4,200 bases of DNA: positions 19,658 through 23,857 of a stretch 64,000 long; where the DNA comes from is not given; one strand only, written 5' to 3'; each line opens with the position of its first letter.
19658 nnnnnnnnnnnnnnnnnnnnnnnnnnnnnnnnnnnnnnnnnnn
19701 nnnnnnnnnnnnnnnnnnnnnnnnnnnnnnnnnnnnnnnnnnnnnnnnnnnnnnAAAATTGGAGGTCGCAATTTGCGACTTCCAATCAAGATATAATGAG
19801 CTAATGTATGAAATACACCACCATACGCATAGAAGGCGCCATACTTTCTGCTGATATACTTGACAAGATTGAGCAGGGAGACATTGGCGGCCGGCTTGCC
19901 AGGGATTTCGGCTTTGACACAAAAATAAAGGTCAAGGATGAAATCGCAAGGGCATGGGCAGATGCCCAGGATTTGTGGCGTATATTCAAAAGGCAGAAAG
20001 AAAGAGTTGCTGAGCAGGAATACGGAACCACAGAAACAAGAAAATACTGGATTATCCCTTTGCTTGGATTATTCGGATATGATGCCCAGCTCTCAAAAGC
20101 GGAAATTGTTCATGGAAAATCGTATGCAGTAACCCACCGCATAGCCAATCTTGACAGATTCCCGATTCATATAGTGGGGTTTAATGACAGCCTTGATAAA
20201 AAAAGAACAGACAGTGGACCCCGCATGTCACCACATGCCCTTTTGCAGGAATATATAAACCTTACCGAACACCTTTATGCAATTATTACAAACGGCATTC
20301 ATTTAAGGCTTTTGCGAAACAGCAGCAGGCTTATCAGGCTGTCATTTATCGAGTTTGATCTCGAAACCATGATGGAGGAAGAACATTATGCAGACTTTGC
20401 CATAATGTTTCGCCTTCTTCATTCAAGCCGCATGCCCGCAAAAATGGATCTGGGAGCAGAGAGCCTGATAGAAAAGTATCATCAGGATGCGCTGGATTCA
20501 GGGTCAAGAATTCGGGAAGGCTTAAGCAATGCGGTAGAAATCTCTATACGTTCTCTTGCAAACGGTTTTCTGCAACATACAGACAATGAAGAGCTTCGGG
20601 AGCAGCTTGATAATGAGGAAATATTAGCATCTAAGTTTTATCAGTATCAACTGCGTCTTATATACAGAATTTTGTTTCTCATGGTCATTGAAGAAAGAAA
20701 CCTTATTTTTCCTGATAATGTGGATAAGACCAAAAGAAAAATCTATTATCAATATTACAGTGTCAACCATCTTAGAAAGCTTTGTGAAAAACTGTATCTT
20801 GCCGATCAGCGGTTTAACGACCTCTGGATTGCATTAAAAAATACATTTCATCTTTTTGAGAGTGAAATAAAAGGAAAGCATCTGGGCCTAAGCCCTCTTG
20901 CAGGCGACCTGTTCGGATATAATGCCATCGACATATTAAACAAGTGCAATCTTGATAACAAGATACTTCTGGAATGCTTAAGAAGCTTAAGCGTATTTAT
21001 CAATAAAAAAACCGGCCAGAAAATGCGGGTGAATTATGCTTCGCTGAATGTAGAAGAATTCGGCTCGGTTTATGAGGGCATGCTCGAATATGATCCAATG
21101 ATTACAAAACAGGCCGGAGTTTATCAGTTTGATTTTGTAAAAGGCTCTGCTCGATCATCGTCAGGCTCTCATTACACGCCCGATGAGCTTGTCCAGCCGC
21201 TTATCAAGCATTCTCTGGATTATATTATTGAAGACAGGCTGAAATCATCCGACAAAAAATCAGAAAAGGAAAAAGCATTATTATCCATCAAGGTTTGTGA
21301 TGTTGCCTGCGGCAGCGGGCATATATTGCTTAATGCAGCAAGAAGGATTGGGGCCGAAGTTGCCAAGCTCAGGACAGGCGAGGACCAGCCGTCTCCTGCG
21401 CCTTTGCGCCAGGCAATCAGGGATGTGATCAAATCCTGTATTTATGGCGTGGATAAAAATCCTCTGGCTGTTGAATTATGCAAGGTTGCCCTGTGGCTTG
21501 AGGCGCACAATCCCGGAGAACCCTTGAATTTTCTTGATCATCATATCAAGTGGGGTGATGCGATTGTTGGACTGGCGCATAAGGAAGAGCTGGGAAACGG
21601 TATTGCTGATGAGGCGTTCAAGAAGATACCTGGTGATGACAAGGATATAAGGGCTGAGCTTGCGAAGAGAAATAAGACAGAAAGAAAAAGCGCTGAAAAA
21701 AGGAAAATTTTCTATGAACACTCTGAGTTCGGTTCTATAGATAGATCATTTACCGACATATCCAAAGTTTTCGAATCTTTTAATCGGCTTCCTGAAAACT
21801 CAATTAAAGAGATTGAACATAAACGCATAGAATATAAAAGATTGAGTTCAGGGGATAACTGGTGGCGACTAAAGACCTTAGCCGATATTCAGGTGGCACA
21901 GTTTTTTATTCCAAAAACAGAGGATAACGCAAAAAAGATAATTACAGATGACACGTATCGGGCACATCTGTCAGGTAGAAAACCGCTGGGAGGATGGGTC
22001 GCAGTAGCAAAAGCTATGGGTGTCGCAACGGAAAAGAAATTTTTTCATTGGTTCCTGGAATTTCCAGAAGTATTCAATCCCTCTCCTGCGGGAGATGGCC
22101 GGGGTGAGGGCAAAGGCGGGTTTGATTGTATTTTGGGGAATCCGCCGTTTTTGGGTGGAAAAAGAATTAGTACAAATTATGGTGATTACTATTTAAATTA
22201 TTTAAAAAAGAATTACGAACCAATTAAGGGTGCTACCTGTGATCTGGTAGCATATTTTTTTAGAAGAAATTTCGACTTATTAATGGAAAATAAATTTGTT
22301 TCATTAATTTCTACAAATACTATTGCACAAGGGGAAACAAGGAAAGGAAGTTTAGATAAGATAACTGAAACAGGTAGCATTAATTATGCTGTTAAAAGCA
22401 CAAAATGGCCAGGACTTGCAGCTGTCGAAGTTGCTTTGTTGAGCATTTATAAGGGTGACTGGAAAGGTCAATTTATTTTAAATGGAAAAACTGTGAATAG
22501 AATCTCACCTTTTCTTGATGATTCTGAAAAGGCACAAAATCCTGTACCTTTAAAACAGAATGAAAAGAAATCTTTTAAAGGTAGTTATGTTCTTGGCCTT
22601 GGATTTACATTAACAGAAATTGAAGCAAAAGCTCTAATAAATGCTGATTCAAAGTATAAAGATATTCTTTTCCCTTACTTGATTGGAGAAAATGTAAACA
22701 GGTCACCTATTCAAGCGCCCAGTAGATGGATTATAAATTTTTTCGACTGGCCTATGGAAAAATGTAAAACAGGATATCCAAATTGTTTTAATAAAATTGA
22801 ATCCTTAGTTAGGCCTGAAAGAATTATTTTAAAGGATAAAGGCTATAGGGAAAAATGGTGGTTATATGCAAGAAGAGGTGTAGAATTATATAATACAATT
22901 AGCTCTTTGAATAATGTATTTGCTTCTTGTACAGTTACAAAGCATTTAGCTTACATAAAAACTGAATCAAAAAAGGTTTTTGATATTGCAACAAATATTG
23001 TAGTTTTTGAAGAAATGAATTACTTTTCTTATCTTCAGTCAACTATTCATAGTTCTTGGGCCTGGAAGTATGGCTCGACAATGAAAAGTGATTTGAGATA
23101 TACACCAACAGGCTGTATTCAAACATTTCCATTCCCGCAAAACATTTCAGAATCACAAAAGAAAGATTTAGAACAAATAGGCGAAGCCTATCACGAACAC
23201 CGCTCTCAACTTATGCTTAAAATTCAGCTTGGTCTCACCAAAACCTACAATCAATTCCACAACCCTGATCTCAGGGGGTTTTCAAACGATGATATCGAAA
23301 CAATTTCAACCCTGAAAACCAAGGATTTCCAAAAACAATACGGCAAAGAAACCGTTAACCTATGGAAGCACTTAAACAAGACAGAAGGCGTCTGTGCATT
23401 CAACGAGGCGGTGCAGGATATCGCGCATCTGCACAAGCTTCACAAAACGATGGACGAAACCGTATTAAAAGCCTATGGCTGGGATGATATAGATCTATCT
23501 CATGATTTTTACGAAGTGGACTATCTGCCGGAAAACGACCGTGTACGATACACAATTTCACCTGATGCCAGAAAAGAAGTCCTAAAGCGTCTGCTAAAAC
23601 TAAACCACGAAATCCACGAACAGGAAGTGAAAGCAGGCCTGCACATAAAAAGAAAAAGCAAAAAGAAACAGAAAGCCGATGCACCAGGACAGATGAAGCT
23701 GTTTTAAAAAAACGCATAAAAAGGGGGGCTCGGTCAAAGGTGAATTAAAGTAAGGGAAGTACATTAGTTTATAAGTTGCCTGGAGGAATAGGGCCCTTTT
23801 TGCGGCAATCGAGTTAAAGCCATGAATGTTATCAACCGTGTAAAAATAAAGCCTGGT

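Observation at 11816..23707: DISARM-class-1-like module with fused DrmA/DrmB-type helicase, different gene order and no PLD gene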

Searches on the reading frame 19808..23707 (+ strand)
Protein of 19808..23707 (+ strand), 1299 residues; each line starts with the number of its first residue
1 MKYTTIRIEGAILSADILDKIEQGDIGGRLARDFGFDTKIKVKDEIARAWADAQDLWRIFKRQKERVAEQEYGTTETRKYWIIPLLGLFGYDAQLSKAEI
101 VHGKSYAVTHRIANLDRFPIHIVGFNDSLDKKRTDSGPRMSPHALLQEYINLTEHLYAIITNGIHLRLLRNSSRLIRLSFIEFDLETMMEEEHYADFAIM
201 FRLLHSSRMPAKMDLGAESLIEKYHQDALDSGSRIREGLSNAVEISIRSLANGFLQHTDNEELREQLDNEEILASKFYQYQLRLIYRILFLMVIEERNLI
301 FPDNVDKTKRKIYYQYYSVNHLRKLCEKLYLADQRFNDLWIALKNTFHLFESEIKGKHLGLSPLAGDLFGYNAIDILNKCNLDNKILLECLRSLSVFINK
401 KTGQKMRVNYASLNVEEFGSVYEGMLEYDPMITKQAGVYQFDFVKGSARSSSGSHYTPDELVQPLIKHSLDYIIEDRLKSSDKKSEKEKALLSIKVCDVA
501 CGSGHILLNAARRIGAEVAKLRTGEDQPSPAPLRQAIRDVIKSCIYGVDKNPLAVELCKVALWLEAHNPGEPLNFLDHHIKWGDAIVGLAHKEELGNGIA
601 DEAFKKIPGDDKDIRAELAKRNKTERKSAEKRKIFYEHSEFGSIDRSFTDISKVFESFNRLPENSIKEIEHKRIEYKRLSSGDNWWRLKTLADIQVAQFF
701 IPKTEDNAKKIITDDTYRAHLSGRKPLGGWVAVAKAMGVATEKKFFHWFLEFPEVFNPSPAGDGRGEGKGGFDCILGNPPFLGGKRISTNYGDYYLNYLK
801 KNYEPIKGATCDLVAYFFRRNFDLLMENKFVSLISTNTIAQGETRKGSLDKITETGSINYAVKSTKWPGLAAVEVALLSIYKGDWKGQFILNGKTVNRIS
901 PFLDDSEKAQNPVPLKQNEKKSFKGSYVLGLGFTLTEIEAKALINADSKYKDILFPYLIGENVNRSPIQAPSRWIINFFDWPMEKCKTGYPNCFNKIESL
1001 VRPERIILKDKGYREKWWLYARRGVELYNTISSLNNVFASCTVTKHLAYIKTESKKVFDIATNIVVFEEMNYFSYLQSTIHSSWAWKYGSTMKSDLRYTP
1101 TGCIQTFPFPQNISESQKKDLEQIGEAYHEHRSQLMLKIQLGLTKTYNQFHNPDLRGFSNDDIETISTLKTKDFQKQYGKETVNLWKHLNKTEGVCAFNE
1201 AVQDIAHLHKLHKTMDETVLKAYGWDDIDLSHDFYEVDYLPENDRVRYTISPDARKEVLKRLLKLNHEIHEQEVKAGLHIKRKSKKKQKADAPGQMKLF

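Call 3: search_protein_families(library=padloc, proteins=[window:19808-23707:+], max_evalue=0.001)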
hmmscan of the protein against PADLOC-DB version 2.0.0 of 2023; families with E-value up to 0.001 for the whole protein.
window:19808-23707:+ (1299 aa): 37 families (the best 25 are shown)
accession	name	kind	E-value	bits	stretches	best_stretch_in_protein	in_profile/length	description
PDLC02643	DrmMI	-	1.1e-228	760.3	3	443-1170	546-1260/1347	DrmMI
PDLC02644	DrmMI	-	1.8e-141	471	3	743-1170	362-812/988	DrmMI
PDLC03618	REase_MTase_IIG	-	2.1e-119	397.8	4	745-1153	848-1244/1429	Type IIG restriction enzyme-methyltransferase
PDLC02646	DrmMI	-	4.2e-119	396.9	3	742-1169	262-689/792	DrmMI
PDLC02640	DrmMI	-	3.4e-82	274.6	1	816-1155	535-885/1015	DrmMI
PDLC02639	DrmMI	-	2.2e-79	265.7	2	768-978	579-797/803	DrmMI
PDLC03627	REase_MTase_IIG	-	2.2e-73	245.6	1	773-1275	564-1030/1136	Type IIG restriction enzyme-methyltransferase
PDLC03599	REase_MTase_IIG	-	7.9e-71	237.1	2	773-1154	471-887/959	Type IIG restriction enzyme-methyltransferase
PDLC02638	DrmMI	-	8.4e-63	210.8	2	444-834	546-933/935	DrmMI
PDLC02626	DrmD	-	5.6e-49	164.9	2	1201-1292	95-185/276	DrmD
PDLC03598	REase_MTase_IIG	-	3.2e-29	99.4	2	773-1148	482-862/912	Type IIG restriction enzyme-methyltransferase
PDLC02645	DrmMI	-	1.1e-26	91.3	3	537-616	661-740/772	DrmMI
PDLC03611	REase_MTase_IIG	-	3.8e-22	75.6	2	448-590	513-655/1532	Type IIG restriction enzyme-methyltransferase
PDLC03609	REase_MTase_IIG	-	3.9e-22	75.9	2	742-854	539-634/1066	Type IIG restriction enzyme-methyltransferase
PDLC03622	REase_MTase_IIG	-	8.4e-22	74.4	2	516-589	571-644/1524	Type IIG restriction enzyme-methyltransferase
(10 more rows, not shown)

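Call 4: search_protein_families(library=pfam, proteins=[window:19808-23707:+], max_evalue=0.01)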
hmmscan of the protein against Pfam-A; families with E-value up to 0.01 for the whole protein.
window:19808-23707:+ (1299 aa): 4 families
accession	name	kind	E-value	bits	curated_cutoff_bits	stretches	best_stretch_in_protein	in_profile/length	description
PF07669.17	Eco57I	-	1.8e-23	84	25.3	1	544-846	2-144/171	Eco57I restriction-modification methylase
PF20473.4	MmeI_Mtase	-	3.9e-16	59.4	27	2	775-874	139-238/259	MmeI, DNA-methyltransferase domain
PF20466.3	MmeI_TRD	-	3.8e-06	26.8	27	1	933-1111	32-206/207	MmeI, target recognition domain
PF02384.22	N6_Mtase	-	3.8e-05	23.6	20.4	1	448-565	21-100/311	N-6 DNA Methylase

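Call 33: search_protein_families(library=ncbifam, proteins=[window:19808-23707:+], max_evalue=0.001)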
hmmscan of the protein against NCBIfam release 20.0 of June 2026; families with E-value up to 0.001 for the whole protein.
window:19808-23707:+ (1299 aa): 3 families
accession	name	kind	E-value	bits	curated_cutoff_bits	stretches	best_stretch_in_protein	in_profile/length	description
NF033452.1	BREX_1_MTaseX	exception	2.9e-14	51.9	500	2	467-644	282-452/1210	BREX-1 system adenine-specific DNA-methyltransferase PglX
NF033451.1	BREX_2_MTaseX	equivalog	2.6e-07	28.8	400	1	487-567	218-291/1185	BREX-2 system adenine-specific DNA-methyltransferase PglX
NF033455.1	BREX_6_MTaseX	exception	3e-07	28.4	900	1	485-568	321-402/1319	BREX-6 system adenine-specific DNA-methyltransferase PglX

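Call 68: search_solved_structures(query=window:19808-23707:+, max_evalue=0.001)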
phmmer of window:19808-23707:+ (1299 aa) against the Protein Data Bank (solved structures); distinct sequences matched with E-value up to 0.001: 1.
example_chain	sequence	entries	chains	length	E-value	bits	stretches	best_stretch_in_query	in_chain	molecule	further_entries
5hr4_C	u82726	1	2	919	2.4e-09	38.7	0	445-568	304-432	MmeI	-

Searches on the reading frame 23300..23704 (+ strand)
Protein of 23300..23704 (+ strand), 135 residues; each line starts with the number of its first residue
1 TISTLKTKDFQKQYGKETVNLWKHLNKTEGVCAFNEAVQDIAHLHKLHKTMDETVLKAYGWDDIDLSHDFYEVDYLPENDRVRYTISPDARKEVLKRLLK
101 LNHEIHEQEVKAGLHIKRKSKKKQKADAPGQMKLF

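Call 34: search_protein_families(library=pfam, proteins=[window:23300-23704:+], max_evalue=10)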
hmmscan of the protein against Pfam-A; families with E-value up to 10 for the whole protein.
window:23300-23704:+ (135 aa): 1 family
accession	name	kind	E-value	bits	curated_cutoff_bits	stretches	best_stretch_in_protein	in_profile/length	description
PF06368.17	Met_asp_mut_E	-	0.11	11.4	26.6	1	30-73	210-252/441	Methylaspartate mutase E chain (MutE)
